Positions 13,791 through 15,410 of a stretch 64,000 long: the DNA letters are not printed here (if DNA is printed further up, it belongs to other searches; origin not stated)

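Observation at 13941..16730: Single-exon protein fusing an F-box with a degenerate Ras-like GTPase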

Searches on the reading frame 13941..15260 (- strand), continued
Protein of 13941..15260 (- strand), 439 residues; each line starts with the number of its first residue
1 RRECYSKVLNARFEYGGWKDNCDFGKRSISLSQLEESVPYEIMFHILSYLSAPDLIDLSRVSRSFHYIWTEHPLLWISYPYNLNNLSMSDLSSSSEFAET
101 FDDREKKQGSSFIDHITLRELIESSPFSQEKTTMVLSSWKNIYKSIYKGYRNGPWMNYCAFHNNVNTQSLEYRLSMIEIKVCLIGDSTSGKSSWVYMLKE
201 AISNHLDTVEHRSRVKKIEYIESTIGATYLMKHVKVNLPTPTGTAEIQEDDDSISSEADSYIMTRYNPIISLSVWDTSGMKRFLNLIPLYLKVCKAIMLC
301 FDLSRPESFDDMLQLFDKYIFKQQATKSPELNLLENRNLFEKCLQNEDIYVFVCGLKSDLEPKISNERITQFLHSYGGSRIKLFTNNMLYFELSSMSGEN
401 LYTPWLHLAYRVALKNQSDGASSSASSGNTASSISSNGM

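Call 62: search_protein_families(library=pfam, proteins=[P0057, P0034, P0044, P0066, P0086, P0123, P0013, P0019, P0030, P0047], max_evalue=0.001)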
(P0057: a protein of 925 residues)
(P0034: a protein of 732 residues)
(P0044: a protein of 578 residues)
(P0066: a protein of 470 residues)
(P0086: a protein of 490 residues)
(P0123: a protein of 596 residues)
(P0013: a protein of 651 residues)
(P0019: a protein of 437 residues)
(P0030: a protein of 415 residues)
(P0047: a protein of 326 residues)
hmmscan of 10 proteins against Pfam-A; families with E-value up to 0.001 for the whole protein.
P0057 (925 aa): 4 families
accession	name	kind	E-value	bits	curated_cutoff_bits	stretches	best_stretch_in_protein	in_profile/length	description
PF00071.28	Ras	-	4.2e-15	56.1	21.6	1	316-399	23-95/162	Ras family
PF08477.19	Roc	-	3.4e-09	37.4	27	0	315-370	22-83/119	Ras of Complex, Roc, domain of DAPkinase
PF00646.38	F-box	-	6.3e-05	23.2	20.5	1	127-163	4-40/43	F-box domain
PF00005.33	ABC_tran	-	6.9e-05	23.9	25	1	220-307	14-100/137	ABC transporter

P0034 (732 aa): 5 families
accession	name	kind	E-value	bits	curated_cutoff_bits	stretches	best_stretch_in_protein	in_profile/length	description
PF00071.28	Ras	-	1.3e-68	230.1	21.6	3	91-243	3-158/162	Ras family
PF08477.19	Roc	-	3.6e-33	114.8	27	3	91-200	3-119/119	Ras of Complex, Roc, domain of DAPkinase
PF00025.27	Arf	-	9.8e-24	84.2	22.3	2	82-239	7-168/174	ADP-ribosylation factor family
PF12937.12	F-box-like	-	2.6e-12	46.8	24.3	2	15-55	6-46/47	F-box-like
PF00646.38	F-box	-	3.1e-12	46.3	20.5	2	15-51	6-42/43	F-box domain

P0044 (578 aa): 8 families
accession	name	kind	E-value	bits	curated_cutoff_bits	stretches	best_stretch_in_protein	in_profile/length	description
PF00071.28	Ras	-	3.3e-99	329.6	21.6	2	202-360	1-159/162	Ras family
PF08477.19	Roc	-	4.7e-61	204.7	27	2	202-316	1-119/119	Ras of Complex, Roc, domain of DAPkinase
PF00025.27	Arf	-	1.1e-31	110.1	22.3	2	190-320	4-130/174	ADP-ribosylation factor family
PF01926.29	MMR_HSR1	-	1.1e-09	38.8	21.9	1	202-314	1-113/113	50S ribosome-binding GTPase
PF00009.33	GTP_EFTU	-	1.3e-09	38.4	26.5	1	234-357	54-182/188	Elongation factor Tu GTP binding domain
PF04670.18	Gtr1_RagA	-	8.8e-07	29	22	0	202-265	1-64/232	Gtr1/RagA G protein conserved region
PF12775.13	AAA_7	-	0.00048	20.1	25.8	0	197-239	30-71/181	P-loop containing dynein motor region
PF03193.22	RsgA_GTPase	-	0.00074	19.8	30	0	284-358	35-105/174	RsgA GTPase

P0066 (470 aa): 13 families
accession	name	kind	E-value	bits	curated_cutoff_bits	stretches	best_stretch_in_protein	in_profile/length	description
PF00071.28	Ras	-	1.4e-115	382.8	21.6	2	278-438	1-161/162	Ras family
PF08477.19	Roc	-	1.1e-58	197.1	27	2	278-392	1-119/119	Ras of Complex, Roc, domain of DAPkinase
PF00025.27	Arf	-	5.5e-31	107.8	22.3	2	271-435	8-172/174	ADP-ribosylation factor family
PF01926.29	MMR_HSR1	-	9.1e-11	42.3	21.9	2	278-377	1-102/113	50S ribosome-binding GTPase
PF00009.33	GTP_EFTU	-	2.4e-08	34.2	26.5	0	311-437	55-186/188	Elongation factor Tu GTP binding domain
PF09439.16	SRPRB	-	2.1e-07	31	25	0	278-398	5-126/178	Signal recognition particle receptor beta subunit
PF03193.22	RsgA_GTPase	-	8.6e-06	26.1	30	0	278-298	108-128/174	RsgA GTPase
PF04670.18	Gtr1_RagA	-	1.6e-05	24.9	22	0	1-118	2-126/232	Gtr1/RagA G protein conserved region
PF13191.12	AAA_16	-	3e-05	25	32.6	0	279-304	27-52/167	AAA ATPase domain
PF13479.12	AAA_24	-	3.3e-05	24.3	27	0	277-326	3-43/195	AAA domain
PF13401.12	AAA_22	-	0.00016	22.5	27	0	279-313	8-41/130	AAA domain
PF07728.20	AAA_5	-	0.00041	20.8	22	0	1-20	2-21/139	AAA domain (dynein-related subfamily)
PF13481.12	AAA_25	-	0.0006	19.9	27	0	279-302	36-59/195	AAA domain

P0086 (490 aa): 18 families
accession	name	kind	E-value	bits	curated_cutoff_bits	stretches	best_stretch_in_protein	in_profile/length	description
PF00071.28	Ras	-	1.9e-86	288.1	21.6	2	277-439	1-160/162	Ras family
PF08477.19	Roc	-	5.1e-57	191.7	27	2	277-394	1-119/119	Ras of Complex, Roc, domain of DAPkinase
PF00025.27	Arf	-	8.8e-20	71.3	22.3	2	276-430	15-165/174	ADP-ribosylation factor family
PF01926.29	MMR_HSR1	-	6.3e-07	29.9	21.9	0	22-105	1-85/113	50S ribosome-binding GTPase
PF07728.20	AAA_5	-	7.7e-07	29.6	22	0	279-385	3-102/139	AAA domain (dynein-related subfamily)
PF13401.12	AAA_22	-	6.2e-06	27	27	0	23-54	8-33/130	AAA domain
PF03193.22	RsgA_GTPase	-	9.7e-06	25.9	30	0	381-430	51-99/174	RsgA GTPase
PF20720.3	nSTAND3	-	1.4e-05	25.3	27.2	0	23-63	20-56/155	Novel STAND NTPase 3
PF03029.23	ATP_bind_1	-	1.8e-05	25.1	27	0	306-410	69-183/240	Conserved hypothetical ATP binding protein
PF05729.18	NACHT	-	3.6e-05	24.1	26.7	0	23-43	3-23/167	NACHT domain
PF13191.12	AAA_16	-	5.3e-05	24.2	32.6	0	23-43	27-47/167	AAA ATPase domain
PF13479.12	AAA_24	-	9.3e-05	22.8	27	0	21-40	3-22/195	AAA domain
PF13481.12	AAA_25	-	0.00014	21.9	27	0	10-42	23-55/195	AAA domain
PF06745.19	ATPase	-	0.00019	21.3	26.6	0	23-69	22-68/231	KaiC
PF00009.33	GTP_EFTU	-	0.00043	20.3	26.5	0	308-432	54-179/188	Elongation factor Tu GTP binding domain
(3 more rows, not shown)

P0123 (596 aa): 12 families
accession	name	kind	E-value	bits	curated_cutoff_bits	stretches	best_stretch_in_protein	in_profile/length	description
PF00071.28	Ras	-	1e-80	269.4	21.6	2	134-299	1-158/162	Ras family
PF08477.19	Roc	-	1.7e-56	190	27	2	134-250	1-119/119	Ras of Complex, Roc, domain of DAPkinase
PF00025.27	Arf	-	8.2e-16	58.4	22.3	2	131-294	13-167/174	ADP-ribosylation factor family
PF01926.29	MMR_HSR1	-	5.2e-12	46.3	21.9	2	134-242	1-109/113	50S ribosome-binding GTPase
PF04670.18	Gtr1_RagA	-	1e-07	32.1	22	1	134-271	1-145/232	Gtr1/RagA G protein conserved region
PF03193.22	RsgA_GTPase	-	2.4e-07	31.2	30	0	113-155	85-129/174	RsgA GTPase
PF00009.33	GTP_EFTU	-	6.8e-07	29.5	26.5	0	178-297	64-182/188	Elongation factor Tu GTP binding domain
PF05049.19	IIGP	-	2.3e-05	24.1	24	0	102-206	5-109/375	Interferon-inducible GTPase (IIGP)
PF13401.12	AAA_22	-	7.2e-05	23.5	27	0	135-167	8-33/130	AAA domain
PF12775.13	AAA_7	-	7.9e-05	22.7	25.8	0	132-156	33-57/181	P-loop containing dynein motor region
PF13191.12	AAA_16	-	9.1e-05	23.4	32.6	0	135-159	27-50/167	AAA ATPase domain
PF05621.17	TniB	-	0.00018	21.5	22.4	0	134-156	37-59/189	Bacterial TniB protein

P0013 (651 aa): 15 families
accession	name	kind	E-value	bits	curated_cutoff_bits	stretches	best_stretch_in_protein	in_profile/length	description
PF00071.28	Ras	-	3.6e-180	592.8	21.6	3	460-619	1-160/162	Ras family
PF08477.19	Roc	-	5.7e-101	333.5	27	3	250-364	1-119/119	Ras of Complex, Roc, domain of DAPkinase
PF00025.27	Arf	-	1.4e-48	165.1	22.3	3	459-617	15-172/174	ADP-ribosylation factor family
PF01926.29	MMR_HSR1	-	2.9e-19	69.7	21.9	2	250-358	1-109/113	50S ribosome-binding GTPase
PF00009.33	GTP_EFTU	-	7.8e-18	65.2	26.5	2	289-407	61-184/188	Elongation factor Tu GTP binding domain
PF04670.18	Gtr1_RagA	-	3.2e-15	56.6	22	2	38-161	1-131/232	Gtr1/RagA G protein conserved region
PF02421.24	FeoB_N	-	2e-13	50.6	27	1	250-401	2-152/156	Ferrous iron transport protein B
PF03193.22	RsgA_GTPase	-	1.1e-10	42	30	0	198-304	60-165/174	RsgA GTPase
PF03029.23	ATP_bind_1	-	9.8e-09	35.8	27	0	272-413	61-207/240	Conserved hypothetical ATP binding protein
PF09439.16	SRPRB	-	2e-08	34.3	25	0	39-107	6-68/178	Signal recognition particle receptor beta subunit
PF16897.10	MMR_HSR1_Xtn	-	1.6e-05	25.3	35.2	0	518-610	18-95/106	C-terminal region of MMR_HSR1 domain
PF05621.17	TniB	-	7.5e-05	22.7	22.4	0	243-271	31-58/189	Bacterial TniB protein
PF10662.15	PduV-EutP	-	0.00011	22.4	21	0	38-79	3-42/143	Ethanolamine utilisation - propanediol utilisation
PF13173.12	AAA_14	-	0.00015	22.2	27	0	40-71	6-28/129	AAA domain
PF13401.12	AAA_22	-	0.00019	22.2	27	0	40-81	9-33/130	AAA domain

P0019 (437 aa): 4 families
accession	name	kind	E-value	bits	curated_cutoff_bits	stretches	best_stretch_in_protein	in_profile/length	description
PF08477.19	Roc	-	4.9e-11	43.4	27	1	202-301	1-95/119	Ras of Complex, Roc, domain of DAPkinase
PF00071.28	Ras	-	9.4e-11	42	21.6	1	202-397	1-154/162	Ras family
PF00646.38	F-box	-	1.7e-08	34.5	20.5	1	111-147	4-40/43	F-box domain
PF12937.12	F-box-like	-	2.7e-08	33.9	24.3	1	110-151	3-43/47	F-box-like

P0030 (415 aa): 3 families
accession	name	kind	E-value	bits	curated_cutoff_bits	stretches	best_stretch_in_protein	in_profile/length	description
PF00071.28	Ras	-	2.3e-17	63.5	21.6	1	226-404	4-159/162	Ras family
PF08477.19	Roc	-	5.6e-11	43.2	27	1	224-319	2-102/119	Ras of Complex, Roc, domain of DAPkinase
PF00025.27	Arf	-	8.7e-07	29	22.3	1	226-339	19-125/174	ADP-ribosylation factor family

P0047 (326 aa): 3 families
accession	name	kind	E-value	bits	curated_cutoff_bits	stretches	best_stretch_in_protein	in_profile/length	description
PF00071.28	Ras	-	2.8e-19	69.7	21.6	1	147-273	1-102/162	Ras family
PF08477.19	Roc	-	6.7e-17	62.3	27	1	147-271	1-105/119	Ras of Complex, Roc, domain of DAPkinase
PF00025.27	Arf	-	3.1e-07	30.5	22.3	0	219-273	58-112/174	ADP-ribosylation factor family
